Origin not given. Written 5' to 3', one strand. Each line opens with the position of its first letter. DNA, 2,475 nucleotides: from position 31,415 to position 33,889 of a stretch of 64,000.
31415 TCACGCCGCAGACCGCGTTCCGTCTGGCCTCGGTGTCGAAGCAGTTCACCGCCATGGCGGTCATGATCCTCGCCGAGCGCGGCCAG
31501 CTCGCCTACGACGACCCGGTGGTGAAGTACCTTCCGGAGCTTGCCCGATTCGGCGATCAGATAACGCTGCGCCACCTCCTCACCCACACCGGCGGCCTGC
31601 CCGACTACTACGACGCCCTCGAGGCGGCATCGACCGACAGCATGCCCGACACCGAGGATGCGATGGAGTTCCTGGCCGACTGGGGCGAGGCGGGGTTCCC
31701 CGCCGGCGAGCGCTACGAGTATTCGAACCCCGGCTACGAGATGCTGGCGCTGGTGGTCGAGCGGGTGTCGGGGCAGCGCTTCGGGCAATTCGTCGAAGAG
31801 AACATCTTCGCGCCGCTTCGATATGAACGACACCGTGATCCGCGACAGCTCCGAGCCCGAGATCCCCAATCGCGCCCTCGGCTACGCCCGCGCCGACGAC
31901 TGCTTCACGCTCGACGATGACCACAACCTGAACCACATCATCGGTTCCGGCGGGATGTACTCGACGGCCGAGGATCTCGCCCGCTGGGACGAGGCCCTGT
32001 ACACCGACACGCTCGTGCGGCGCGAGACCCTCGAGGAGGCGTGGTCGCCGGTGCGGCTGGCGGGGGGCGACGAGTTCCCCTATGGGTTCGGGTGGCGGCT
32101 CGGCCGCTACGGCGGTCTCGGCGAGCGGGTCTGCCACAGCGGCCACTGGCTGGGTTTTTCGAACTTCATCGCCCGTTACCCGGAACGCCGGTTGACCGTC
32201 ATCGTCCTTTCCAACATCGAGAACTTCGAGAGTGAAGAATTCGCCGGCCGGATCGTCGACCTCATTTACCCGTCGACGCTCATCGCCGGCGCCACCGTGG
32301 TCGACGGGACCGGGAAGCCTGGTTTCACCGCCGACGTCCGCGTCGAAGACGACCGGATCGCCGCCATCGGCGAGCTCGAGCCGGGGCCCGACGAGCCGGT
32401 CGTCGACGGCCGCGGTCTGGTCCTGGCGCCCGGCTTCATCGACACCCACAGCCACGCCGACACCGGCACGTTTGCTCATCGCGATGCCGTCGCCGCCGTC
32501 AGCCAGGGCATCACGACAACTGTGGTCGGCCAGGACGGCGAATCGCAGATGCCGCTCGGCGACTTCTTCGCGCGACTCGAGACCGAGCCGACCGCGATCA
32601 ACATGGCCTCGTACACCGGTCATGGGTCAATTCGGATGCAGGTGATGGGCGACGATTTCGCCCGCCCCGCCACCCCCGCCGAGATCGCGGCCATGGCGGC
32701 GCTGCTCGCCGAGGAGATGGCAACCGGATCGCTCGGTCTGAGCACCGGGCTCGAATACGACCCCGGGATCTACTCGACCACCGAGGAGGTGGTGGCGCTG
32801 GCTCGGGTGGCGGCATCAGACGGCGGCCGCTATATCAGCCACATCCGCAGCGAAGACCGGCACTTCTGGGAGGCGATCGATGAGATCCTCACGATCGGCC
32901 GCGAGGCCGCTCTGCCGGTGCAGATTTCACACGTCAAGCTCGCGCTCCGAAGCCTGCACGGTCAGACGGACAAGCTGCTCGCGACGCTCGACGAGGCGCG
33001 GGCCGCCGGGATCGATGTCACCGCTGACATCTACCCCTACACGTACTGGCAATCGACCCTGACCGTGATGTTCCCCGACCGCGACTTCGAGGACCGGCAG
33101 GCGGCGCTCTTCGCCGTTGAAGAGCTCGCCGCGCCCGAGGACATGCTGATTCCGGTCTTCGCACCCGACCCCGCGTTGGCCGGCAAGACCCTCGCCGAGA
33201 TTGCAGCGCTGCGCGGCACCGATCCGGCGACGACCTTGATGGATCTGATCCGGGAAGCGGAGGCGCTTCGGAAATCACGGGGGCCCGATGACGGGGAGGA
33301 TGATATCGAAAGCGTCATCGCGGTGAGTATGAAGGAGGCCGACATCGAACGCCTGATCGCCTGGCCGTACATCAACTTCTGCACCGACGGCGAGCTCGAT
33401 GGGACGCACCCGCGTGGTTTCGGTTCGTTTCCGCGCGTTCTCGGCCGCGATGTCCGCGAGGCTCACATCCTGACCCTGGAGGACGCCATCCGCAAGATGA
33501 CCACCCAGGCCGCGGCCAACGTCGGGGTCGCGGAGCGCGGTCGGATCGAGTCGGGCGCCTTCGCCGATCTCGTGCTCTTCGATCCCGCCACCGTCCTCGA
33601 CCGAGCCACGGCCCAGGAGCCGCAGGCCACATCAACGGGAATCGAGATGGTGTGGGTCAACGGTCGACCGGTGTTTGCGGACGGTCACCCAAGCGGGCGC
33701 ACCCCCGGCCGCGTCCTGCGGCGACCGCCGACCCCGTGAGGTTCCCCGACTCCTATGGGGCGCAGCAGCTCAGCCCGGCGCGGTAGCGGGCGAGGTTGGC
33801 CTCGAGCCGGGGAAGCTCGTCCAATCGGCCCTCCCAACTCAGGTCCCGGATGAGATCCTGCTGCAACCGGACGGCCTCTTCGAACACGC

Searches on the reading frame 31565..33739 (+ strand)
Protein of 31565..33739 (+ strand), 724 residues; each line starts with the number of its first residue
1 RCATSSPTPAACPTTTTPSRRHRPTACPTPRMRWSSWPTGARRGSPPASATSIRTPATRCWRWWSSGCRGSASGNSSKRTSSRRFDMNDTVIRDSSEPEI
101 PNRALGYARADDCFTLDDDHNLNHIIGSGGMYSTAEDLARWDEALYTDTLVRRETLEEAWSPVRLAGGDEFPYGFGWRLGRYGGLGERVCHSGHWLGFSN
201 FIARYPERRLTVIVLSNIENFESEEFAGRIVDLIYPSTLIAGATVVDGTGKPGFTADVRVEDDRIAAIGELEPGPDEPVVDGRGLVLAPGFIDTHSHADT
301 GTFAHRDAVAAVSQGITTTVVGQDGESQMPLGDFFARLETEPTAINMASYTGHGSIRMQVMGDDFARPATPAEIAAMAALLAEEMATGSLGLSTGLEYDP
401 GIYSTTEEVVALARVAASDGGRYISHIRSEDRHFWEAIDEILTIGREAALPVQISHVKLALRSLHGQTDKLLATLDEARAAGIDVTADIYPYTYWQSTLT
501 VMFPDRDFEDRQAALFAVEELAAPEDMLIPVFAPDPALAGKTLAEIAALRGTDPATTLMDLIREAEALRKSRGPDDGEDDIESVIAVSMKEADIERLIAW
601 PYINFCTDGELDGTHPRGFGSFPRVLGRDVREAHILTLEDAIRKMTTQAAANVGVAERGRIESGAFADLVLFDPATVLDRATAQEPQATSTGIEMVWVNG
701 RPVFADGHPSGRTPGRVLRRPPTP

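Call 19: search_protein_families(library=pfam, proteins=[window:31565-33739:+], max_evalue=0.001)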
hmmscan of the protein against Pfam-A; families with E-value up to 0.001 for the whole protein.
window:31565-33739:+ (724 aa): 3 families
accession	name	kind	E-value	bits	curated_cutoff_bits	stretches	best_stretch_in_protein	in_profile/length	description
PF07969.17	Amidohydro_3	-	4.1e-24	86.3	29.7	2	628-704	399-472/472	Amidohydrolase family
PF00144.29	Beta-lactamase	-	1.8e-16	60.7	27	1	84-225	175-317/329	Beta-lactamase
PF01979.26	Amidohydro_1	-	9.5e-11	42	25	1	628-703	275-345/345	Amidohydrolase family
